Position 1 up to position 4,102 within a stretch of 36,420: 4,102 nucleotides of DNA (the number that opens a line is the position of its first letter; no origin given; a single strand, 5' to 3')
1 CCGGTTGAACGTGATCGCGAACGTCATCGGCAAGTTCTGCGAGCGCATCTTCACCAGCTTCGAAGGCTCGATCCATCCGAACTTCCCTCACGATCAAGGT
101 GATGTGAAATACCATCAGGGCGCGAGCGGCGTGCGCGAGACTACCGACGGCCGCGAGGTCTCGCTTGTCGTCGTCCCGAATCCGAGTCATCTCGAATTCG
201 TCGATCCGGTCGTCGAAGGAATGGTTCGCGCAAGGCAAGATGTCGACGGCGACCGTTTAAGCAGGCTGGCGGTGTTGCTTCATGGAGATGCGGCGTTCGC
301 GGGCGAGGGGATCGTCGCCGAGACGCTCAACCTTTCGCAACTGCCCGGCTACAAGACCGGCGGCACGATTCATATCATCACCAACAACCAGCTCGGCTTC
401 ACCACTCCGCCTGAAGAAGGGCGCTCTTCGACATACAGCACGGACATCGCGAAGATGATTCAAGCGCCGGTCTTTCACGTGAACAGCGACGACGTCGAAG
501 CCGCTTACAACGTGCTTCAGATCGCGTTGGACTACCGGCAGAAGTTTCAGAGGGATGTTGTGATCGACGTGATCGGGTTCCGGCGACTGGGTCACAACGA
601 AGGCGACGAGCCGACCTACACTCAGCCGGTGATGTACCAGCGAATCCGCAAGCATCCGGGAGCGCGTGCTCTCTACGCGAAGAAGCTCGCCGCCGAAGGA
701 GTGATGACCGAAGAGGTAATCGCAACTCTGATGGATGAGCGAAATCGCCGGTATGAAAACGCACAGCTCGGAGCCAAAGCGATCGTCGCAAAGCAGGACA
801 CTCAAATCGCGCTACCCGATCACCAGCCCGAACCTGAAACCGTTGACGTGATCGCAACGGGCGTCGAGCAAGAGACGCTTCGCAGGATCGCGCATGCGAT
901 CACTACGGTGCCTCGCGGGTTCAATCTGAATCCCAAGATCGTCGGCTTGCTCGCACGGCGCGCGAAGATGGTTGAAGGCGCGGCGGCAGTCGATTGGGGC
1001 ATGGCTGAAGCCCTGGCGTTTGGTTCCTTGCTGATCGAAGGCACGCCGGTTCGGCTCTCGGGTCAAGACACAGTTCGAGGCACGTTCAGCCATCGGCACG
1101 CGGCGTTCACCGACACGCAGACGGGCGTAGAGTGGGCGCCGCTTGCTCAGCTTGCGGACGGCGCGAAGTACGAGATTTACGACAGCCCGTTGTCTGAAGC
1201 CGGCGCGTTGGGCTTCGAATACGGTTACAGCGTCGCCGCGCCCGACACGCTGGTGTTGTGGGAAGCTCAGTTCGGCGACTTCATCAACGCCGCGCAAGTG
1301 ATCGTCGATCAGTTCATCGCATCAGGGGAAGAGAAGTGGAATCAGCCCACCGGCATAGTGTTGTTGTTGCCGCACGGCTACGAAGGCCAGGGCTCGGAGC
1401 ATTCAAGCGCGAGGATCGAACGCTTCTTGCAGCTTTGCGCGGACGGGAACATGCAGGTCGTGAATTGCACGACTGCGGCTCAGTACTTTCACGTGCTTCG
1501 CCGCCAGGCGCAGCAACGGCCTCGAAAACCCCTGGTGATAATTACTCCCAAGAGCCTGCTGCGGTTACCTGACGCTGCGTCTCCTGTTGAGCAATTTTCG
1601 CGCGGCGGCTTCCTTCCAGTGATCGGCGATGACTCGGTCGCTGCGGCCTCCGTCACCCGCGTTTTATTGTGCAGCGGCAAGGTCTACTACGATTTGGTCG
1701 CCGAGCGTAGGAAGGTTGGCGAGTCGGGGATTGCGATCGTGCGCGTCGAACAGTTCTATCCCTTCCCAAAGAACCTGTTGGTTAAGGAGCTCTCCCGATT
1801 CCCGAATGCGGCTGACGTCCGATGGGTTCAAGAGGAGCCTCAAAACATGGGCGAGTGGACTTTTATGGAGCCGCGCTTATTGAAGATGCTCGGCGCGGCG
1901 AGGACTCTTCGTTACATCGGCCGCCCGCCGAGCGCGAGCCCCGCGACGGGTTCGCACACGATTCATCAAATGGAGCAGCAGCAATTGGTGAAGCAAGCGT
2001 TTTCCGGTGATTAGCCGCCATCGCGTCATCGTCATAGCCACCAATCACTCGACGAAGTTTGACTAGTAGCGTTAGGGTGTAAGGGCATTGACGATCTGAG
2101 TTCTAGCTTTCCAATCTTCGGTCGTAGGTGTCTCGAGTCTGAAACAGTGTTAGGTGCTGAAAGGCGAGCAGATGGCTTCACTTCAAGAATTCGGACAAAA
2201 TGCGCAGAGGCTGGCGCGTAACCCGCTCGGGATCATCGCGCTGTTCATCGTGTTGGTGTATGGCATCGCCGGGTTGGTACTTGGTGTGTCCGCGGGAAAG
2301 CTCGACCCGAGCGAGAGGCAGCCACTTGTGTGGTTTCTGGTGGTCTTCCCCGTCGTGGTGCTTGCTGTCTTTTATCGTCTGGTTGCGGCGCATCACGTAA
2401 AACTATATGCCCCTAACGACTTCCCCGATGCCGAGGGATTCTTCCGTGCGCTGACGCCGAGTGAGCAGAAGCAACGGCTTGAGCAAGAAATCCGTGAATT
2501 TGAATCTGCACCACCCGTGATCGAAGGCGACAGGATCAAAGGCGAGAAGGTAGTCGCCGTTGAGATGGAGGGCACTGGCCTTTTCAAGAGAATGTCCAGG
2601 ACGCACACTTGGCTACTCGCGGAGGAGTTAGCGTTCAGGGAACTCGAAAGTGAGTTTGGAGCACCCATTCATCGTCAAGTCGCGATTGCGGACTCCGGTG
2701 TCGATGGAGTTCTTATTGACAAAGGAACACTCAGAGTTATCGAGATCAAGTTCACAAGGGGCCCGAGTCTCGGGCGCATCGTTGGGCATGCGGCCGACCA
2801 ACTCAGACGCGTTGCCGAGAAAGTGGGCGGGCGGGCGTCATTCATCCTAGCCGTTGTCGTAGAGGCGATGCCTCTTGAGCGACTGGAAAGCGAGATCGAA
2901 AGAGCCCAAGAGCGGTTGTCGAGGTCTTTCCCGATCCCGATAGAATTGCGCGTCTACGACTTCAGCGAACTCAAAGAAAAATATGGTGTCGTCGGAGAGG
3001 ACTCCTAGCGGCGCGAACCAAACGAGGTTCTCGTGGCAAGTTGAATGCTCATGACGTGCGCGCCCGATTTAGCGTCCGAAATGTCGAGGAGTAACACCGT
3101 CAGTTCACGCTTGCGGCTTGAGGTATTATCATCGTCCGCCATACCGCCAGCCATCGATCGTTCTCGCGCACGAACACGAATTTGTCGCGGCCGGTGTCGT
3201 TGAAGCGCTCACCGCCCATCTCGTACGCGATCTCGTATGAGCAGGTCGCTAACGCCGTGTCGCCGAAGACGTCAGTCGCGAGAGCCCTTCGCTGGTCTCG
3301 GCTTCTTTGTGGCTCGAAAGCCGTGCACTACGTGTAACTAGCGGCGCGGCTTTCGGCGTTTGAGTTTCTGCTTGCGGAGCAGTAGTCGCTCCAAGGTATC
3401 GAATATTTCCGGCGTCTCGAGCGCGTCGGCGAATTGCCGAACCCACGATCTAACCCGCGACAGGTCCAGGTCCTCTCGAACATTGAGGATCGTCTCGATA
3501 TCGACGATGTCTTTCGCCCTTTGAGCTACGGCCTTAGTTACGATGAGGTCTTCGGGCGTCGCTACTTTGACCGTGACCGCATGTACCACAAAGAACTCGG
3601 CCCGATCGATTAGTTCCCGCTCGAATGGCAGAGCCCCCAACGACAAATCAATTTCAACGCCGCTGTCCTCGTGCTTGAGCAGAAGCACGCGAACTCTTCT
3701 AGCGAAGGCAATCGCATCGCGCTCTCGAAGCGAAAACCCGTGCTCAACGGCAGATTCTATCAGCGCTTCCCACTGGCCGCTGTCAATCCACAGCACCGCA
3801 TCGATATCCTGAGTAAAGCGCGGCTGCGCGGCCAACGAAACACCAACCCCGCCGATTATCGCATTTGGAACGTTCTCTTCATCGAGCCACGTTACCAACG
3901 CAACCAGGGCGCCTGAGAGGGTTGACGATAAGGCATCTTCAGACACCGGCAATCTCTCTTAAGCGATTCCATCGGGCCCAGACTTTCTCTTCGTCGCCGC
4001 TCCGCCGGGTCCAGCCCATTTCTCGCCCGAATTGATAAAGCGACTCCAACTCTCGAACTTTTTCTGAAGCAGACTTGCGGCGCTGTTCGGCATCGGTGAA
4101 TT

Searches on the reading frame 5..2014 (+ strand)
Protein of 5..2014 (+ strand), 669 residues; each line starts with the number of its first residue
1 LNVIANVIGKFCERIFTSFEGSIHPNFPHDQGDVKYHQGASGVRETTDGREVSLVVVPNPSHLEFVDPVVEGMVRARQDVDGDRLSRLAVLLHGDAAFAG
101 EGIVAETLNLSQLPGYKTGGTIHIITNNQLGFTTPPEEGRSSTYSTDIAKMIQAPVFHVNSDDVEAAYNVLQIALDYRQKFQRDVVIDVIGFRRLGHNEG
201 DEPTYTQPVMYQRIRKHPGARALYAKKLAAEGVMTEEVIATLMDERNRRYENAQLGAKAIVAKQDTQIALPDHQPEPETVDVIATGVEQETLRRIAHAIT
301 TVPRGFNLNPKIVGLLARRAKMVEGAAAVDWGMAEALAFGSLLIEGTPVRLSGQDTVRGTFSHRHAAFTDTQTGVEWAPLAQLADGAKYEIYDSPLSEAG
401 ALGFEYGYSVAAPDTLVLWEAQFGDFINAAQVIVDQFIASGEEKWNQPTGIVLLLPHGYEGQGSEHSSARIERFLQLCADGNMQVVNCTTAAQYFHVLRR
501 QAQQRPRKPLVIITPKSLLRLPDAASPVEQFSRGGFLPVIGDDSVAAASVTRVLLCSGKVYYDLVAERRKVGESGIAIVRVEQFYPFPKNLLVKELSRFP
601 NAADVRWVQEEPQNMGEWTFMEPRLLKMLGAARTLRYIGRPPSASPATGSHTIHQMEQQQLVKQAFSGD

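Call 48: search_protein_families(library=pfam, proteins=[window:5-2014:+], max_evalue=0.00001)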
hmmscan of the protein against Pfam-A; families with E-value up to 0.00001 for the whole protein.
window:5-2014:+ (669 aa): 3 families
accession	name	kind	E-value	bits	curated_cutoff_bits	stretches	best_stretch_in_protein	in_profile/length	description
PF16870.10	OxoGdeHyase_C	-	4.6e-49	166.5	27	1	526-666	2-151/151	2-oxoglutarate dehydrogenase C-terminal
PF02779.29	Transket_pyr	-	3.1e-47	160.9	27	1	328-520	2-173/174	Transketolase, pyrimidine binding domain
PF00676.26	E1_dh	-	2.6e-46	158.4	22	1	34-258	77-292/300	Dehydrogenase E1 component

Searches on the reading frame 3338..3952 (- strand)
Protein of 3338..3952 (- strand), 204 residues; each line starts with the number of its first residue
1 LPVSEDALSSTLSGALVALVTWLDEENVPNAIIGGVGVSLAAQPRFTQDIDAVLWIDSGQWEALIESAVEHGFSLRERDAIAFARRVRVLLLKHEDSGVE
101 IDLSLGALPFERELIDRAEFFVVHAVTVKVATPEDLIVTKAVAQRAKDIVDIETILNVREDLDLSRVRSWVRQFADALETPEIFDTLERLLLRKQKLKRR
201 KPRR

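Call 48: search_protein_families(library=pfam, proteins=[window:3338-3952:-], max_evalue=0.00001)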
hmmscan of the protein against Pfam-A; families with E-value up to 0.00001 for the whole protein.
window:3338-3952:- (204 aa): 3 families
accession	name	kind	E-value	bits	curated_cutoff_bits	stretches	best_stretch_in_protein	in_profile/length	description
PF08843.17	AbiEii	-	7.1e-10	39.7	22.5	1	34-184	19-195/238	Nucleotidyl transferase AbiEii toxin, Type IV TA system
PF09970.15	DUF2204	-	4.1e-09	36.8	20.3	1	16-176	5-169/181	Nucleotidyl transferase of unknown function (DUF2204)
PF19502.5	DUF6036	-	3e-07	30.8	23.6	1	30-171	22-133/164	Nucleotidyltransferase of unknown function (DUF6036)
